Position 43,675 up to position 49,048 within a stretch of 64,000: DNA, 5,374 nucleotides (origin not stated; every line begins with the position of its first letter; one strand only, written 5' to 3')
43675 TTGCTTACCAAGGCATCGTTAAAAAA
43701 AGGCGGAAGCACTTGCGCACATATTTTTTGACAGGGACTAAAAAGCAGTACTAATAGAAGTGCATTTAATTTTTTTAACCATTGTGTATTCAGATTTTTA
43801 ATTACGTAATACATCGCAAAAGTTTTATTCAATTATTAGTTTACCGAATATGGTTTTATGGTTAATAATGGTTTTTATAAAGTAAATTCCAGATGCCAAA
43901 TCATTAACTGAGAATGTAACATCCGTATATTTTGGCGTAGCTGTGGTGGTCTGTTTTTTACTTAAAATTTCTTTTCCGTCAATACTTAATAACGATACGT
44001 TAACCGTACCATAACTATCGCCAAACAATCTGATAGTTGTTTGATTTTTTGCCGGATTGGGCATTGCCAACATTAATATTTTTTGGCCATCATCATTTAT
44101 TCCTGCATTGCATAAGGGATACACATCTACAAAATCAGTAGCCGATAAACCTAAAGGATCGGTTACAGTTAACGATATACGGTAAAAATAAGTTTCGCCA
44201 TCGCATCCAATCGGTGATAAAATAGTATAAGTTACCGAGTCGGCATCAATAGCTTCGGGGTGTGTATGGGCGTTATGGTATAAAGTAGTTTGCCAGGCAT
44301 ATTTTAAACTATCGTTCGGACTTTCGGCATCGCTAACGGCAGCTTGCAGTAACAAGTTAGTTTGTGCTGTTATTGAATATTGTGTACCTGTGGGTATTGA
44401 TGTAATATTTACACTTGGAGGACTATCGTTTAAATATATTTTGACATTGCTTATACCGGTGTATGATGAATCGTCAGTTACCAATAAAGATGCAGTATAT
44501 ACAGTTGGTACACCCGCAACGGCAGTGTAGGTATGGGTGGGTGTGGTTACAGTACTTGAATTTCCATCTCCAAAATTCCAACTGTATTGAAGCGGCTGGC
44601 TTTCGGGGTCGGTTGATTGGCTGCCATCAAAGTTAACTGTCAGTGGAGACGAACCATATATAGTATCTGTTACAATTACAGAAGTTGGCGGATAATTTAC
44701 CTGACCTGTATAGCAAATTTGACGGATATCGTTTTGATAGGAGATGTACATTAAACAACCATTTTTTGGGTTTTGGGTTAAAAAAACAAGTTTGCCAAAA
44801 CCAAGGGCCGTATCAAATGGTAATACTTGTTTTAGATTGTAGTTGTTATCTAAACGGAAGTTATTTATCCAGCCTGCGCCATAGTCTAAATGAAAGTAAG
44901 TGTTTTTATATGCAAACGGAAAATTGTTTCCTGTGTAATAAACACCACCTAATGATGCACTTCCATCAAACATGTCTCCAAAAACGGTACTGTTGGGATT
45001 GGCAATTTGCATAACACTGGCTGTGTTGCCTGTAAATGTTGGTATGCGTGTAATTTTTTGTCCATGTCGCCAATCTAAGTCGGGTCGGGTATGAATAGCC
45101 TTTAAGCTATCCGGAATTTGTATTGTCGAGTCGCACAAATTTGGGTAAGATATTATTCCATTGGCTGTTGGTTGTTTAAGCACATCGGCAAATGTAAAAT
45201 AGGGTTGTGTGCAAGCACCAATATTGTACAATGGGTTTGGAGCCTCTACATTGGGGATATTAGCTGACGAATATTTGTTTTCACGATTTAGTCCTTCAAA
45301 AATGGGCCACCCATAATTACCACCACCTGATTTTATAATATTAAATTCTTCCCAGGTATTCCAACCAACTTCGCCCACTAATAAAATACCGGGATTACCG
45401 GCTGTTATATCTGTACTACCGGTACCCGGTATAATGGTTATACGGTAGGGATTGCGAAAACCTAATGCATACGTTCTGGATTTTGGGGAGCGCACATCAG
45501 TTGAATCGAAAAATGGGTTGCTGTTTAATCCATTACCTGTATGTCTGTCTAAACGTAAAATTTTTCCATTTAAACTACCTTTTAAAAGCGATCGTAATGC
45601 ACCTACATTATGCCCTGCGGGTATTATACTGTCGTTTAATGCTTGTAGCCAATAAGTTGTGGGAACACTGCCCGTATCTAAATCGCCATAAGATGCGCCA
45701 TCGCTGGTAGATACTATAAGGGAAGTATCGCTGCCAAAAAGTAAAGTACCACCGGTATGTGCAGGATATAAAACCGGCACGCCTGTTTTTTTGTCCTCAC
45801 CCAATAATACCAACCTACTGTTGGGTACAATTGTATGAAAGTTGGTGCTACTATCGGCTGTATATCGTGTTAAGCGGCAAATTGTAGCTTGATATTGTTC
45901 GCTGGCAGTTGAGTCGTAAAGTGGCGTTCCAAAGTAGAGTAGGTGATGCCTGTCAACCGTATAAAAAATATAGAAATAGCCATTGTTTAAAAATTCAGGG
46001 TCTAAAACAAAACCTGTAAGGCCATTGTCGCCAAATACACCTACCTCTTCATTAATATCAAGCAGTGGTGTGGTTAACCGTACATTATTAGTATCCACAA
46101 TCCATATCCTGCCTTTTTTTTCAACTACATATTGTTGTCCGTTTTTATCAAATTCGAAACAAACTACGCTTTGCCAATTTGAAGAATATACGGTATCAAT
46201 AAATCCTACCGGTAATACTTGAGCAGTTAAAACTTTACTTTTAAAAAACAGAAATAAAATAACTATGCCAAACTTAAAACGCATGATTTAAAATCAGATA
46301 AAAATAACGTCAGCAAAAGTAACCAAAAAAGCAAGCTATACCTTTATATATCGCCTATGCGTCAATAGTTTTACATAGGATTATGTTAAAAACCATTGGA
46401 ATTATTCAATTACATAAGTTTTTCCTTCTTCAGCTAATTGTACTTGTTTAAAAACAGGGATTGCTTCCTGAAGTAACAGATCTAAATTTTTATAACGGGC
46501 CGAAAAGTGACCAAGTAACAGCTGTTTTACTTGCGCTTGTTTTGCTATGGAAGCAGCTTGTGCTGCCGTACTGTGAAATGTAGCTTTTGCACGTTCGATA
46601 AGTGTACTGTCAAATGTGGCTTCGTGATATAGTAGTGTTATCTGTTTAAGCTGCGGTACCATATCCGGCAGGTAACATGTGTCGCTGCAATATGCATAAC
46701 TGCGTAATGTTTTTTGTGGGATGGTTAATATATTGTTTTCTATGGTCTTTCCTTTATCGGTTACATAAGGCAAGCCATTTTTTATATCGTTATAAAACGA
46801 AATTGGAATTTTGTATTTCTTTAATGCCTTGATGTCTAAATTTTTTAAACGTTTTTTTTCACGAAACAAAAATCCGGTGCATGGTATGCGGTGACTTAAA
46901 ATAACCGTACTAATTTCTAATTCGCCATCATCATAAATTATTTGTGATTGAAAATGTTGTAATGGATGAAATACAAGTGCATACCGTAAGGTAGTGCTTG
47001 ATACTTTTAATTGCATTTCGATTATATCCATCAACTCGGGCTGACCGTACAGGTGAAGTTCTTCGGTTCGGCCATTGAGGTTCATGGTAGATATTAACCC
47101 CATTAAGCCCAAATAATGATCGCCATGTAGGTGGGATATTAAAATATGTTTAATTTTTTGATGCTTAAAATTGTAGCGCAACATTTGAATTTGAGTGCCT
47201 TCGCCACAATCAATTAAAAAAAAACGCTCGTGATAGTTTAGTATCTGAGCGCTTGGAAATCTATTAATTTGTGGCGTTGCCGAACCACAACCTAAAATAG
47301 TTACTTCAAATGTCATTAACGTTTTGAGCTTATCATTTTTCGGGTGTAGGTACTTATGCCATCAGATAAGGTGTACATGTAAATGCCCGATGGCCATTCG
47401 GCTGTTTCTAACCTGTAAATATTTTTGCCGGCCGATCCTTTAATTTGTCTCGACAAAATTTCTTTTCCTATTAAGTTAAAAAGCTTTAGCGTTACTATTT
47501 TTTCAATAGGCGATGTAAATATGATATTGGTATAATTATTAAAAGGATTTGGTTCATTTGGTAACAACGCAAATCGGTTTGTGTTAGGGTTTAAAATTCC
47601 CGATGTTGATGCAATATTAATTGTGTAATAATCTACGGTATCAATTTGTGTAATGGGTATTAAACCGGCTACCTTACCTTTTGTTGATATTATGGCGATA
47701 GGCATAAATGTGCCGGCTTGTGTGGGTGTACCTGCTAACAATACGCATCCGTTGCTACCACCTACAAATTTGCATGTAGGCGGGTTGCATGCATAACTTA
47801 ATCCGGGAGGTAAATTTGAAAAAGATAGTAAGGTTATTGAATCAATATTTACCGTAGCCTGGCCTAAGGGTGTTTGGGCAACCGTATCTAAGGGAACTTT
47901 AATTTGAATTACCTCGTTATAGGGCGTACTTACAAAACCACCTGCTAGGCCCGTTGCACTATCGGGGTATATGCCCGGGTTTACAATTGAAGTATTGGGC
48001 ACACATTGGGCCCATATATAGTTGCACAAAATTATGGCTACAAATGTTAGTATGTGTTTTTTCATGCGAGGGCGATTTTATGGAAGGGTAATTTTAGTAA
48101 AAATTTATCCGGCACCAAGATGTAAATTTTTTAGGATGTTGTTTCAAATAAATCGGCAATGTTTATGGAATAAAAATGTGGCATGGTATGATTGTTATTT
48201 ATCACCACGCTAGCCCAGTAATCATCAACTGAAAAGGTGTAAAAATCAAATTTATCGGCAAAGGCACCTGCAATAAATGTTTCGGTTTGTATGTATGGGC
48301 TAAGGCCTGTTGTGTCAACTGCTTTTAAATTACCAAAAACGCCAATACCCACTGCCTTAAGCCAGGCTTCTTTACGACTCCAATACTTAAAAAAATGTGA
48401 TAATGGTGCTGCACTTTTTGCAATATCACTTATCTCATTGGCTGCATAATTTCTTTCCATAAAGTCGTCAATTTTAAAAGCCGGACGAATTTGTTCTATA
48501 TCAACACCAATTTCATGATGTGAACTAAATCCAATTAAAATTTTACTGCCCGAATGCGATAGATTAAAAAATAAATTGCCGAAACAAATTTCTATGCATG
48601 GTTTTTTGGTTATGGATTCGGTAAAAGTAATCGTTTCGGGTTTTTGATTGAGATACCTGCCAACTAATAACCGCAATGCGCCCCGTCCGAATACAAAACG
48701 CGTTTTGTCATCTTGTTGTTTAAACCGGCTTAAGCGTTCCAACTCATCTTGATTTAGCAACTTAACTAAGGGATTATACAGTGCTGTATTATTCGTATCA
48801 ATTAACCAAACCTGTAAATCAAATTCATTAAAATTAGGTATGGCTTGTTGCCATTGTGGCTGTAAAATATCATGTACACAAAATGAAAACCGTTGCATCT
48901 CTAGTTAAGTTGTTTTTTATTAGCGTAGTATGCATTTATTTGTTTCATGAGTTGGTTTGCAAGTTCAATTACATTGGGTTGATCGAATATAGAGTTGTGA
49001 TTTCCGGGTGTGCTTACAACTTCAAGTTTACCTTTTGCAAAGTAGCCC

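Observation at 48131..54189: Minimal NRPS cluster: one C-A(MT)-T-TE module co-transcribed with its own Sfp-type PPTase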

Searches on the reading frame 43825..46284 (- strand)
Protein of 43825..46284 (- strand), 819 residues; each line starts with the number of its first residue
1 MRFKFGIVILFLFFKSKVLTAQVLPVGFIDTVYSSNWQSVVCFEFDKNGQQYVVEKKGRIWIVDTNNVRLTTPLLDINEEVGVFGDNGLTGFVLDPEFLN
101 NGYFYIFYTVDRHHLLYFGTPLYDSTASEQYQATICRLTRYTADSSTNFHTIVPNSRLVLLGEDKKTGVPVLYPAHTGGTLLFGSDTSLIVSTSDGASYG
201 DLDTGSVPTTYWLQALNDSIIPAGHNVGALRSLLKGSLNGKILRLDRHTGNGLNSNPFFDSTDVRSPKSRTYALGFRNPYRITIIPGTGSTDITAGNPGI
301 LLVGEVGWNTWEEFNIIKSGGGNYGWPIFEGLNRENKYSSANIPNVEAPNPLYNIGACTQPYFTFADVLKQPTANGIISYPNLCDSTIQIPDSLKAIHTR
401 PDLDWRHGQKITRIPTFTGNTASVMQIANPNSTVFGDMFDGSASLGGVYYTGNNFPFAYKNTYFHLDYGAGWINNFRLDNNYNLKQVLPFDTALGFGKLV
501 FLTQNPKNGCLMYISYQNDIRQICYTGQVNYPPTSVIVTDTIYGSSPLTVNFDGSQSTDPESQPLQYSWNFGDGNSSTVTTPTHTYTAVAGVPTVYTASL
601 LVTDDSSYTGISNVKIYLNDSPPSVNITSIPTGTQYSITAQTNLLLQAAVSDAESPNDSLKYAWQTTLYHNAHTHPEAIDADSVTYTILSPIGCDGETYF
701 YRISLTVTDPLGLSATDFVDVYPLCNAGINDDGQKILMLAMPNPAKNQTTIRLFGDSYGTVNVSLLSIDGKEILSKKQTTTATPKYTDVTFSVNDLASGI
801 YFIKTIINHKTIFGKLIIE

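Call 5: search_protein_families(library=pfam, proteins=[window:43825-46284:-])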
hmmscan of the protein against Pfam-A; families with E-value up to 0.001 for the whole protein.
window:43825-46284:- (819 aa): 5 families
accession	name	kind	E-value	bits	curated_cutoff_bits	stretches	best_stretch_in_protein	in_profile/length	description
PF07995.17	GSDH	-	1.4e-19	71.1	25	2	236-345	144-241/332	Glucose / Sorbosone dehydrogenase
PF18911.6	PKD_4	-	3.1e-15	56.4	27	1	532-608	3-74/85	PKD domain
PF22352.2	K319L-like_PKD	-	3.7e-11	43.3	27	2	549-616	13-82/84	K319L-like, PKD domain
PF18962.6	Por_Secre_tail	-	2.5e-10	40.9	27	1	742-818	3-75/75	Secretion system C-terminal sorting domain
PF00801.26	PKD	-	1e-05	25.9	23.5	1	545-604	12-67/80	PKD domain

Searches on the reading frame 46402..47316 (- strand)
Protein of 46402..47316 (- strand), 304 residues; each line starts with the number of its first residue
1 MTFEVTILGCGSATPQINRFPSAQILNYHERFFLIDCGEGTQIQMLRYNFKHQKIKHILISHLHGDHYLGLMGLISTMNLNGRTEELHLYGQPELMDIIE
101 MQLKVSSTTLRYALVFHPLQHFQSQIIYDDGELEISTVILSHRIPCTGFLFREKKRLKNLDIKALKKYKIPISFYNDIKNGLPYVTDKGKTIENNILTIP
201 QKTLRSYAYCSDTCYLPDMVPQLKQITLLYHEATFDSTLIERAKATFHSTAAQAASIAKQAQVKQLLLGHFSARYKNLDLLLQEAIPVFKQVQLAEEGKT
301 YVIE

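Call 5: search_protein_families(library=pfam, proteins=[window:46402-47316:-])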
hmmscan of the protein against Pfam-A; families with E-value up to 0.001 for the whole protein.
window:46402-47316:- (304 aa): 3 families
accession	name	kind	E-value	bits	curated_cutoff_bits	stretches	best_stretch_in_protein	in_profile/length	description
PF12706.13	Lactamase_B_2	-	3e-16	60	27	2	33-151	3-130/200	Beta-lactamase superfamily domain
PF00753.33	Lactamase_B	-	6.3e-07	30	22.7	1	30-82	15-71/196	Metallo-beta-lactamase superfamily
PF13691.12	Lactamase_B_4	-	0.00036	20.5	27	1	26-70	17-63/63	tRNase Z endonuclease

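Call 25: search_protein_families(library=ncbifam, proteins=[window:46402-47316:-], max_evalue=0.00001)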
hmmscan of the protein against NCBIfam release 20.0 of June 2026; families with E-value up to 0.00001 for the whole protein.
window:46402-47316:- (304 aa): 14 families
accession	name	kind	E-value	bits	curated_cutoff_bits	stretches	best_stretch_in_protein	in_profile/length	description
NF000801.0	PRK00055.1-3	equivalog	6.6e-102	340.7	252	1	3-303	2-303/307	ribonuclease Z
TIGR02651.1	RNase_Z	equivalog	1.5e-92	309.9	292.95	1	4-302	1-301/302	ribonuclease Z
NF000800.0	PRK00055.1-1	equivalog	1.6e-53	181.7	398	1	4-300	2-302/305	ribonuclease Z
TIGR02649.1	true_RNase_BN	exception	1.4e-41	142.5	563.7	1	7-297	4-298/304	ribonuclease BN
NF000804.0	PRK00055.2-1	equivalog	1.7e-40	139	402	1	4-301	5-297/306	ribonuclease Z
NF000805.0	PRK00055.2-3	equivalog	1.3e-37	129.8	416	1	4-290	5-286/307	ribonuclease Z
NF002558.0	PRK02126.1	subfamily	5.3e-28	98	315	2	121-292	141-335/345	ribonuclease Z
NF041851.1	cyc_nuc_deg_phdiest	equivalog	1.1e-13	51.2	400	0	4-75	2-72/253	cyclic nucleotide-degrading phosphodiesterase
NF041257.1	GntH_guanitoxin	equivalog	2.5e-13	49.6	333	1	5-91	15-105/374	guanitoxin biosynthesis MBL fold metallo-hydrolase GntH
NF000806.0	PRK00055.2-4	equivalog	7.5e-13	48.3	363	1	3-118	2-120/280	ribonuclease Z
TIGR03307.1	PhnP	equivalog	2.7e-08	33.5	272.25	1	12-152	28-151/249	phosphonate metabolism protein PhnP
NF002553.0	PRK02113.1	equivalog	2.3e-07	30.5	386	1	10-137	24-146/252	MBL fold metallo-hydrolase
NF038231.1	MBL_Geo_Pelo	equivalog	3.2e-07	30.2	360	1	10-103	23-112/250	GPMC system MBL fold metallohydrolase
TIGR02650.1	RNase_Z_T_toga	equivalog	4.3e-07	29.4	507.05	1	27-276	15-249/277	ribonuclease Z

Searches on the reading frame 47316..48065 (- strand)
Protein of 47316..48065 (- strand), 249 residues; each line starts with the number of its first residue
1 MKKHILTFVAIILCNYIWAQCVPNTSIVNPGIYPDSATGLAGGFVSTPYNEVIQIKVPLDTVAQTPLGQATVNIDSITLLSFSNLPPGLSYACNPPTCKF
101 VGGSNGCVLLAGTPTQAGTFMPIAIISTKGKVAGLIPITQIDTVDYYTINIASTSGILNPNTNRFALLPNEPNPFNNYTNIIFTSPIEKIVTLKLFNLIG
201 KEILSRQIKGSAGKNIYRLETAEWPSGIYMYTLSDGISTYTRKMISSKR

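Call 5: search_protein_families(library=pfam, proteins=[window:47316-48065:-])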
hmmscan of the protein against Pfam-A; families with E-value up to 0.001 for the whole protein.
window:47316-48065:- (249 aa): 1 family
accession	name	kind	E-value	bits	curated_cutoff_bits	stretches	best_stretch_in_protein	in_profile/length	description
PF18962.6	Por_Secre_tail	-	4.1e-10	40.2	27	1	172-245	3-74/75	Secretion system C-terminal sorting domain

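Call 25: search_protein_families(library=ncbifam, proteins=[window:47316-48065:-], max_evalue=0.00001)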
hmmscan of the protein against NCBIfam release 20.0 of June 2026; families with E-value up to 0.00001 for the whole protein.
window:47316-48065:- (249 aa): 2 families
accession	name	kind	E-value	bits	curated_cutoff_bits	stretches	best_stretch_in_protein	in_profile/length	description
TIGR04183.1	Por_Secre_tail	domain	9.6e-12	44.7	23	1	172-245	3-70/72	T9SS type A sorting domain-containing protein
NF038113.1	T9SSA_dep_M36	equivalog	1.5e-06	26.7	885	1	141-245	765-867/869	T9SS-dependent M36 family metallopeptidase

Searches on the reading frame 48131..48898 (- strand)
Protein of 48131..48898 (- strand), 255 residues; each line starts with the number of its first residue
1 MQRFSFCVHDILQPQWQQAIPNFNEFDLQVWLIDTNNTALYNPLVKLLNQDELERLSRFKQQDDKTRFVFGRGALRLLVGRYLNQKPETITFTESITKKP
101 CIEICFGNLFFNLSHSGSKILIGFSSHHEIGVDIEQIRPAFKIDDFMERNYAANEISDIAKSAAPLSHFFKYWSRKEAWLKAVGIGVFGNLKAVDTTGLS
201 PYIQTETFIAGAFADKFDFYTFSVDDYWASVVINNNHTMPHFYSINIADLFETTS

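Call 5: search_protein_families(library=pfam, proteins=[window:48131-48898:-])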
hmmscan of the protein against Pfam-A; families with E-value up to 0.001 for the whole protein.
window:48131-48898:- (255 aa): 2 families
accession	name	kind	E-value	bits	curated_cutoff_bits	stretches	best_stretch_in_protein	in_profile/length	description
PF01648.25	ACPS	-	4.9e-15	56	25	1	130-231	2-110/111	4'-phosphopantetheinyl transferase superfamily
PF22624.1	AASDHPPT_N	-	4.3e-09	37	27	1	42-121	11-94/100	4'-phosphopantetheinyl transferase, N-terminal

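Call 25: search_protein_families(library=ncbifam, proteins=[window:48131-48898:-], max_evalue=0.00001)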
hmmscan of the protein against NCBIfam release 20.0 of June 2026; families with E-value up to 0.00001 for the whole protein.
window:48131-48898:- (255 aa): 4 families
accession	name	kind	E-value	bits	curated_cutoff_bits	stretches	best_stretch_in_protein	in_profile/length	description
NF042922.1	4PPT_HetI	equivalog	1.8e-33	115.8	370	1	26-238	17-229/235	4'-phosphopantetheinyl transferase HetI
NF007676.0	PRK10351.1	equivalog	5.2e-13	49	174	1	77-197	39-156/195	4'-phosphopantetheinyl transferase AcpT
NF047349.1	4PPT_AusB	equivalog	7.6e-12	45.1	225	1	56-206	29-171/205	aureusimine biosynthesis 4'-phosphopantetheinyl transferase AusB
TIGR00556.1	pantethn_trn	domain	1.4e-10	41.3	45.35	1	128-189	3-70/128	phosphopantetheine--protein transferase domain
